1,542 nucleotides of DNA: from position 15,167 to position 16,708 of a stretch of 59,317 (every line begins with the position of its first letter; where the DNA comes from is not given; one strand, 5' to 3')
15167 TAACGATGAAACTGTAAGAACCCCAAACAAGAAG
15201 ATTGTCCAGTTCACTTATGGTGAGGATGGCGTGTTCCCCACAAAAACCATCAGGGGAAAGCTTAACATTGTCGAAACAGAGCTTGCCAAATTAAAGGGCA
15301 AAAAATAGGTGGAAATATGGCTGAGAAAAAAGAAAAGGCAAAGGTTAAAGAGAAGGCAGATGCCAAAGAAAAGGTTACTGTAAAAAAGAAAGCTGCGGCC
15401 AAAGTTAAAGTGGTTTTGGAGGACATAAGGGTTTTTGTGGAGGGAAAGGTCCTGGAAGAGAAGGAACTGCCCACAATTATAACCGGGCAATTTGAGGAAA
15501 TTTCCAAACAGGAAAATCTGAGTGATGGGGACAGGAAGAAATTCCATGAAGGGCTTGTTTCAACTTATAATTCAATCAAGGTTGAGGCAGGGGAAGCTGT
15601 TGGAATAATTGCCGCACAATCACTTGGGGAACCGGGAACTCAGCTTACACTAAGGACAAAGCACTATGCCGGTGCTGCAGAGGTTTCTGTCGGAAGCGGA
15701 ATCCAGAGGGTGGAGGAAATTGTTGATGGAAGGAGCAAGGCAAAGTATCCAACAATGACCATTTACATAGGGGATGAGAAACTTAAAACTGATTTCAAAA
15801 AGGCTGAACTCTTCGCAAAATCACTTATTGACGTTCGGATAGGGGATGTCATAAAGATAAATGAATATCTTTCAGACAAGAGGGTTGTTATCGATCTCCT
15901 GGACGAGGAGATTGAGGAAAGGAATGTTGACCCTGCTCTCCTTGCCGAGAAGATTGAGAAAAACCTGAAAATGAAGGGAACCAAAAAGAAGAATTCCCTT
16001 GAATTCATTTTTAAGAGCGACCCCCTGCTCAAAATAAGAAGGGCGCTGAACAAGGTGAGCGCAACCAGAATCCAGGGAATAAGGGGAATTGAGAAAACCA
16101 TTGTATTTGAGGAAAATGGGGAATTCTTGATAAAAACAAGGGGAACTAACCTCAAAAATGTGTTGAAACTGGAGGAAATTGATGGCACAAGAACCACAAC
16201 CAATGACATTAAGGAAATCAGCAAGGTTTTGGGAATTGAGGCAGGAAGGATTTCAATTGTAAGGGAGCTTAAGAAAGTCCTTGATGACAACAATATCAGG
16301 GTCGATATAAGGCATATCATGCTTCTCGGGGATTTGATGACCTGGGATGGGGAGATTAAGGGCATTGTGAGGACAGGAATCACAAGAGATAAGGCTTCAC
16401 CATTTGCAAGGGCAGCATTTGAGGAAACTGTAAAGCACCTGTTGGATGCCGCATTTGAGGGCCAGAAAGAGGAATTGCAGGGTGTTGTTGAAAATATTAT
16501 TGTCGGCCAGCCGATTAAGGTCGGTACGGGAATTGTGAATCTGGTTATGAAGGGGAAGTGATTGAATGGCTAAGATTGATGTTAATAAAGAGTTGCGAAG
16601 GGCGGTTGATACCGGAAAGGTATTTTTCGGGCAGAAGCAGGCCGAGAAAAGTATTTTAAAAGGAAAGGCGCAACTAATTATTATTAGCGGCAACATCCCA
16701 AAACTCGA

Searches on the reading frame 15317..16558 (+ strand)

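Call 72: search_protein_families(library=pfam, proteins=[window:15317-16558:+], max_evalue=0.001)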
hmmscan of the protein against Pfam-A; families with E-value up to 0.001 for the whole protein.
window:15317-16558:+ (414 aa): 1 family
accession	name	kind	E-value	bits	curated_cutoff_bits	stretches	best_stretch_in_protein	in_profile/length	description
PF04998.22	RNA_pol_Rpb1_5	-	5.7e-48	164.1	28.5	1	56-361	66-265/267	RNA polymerase Rpb1, domain 5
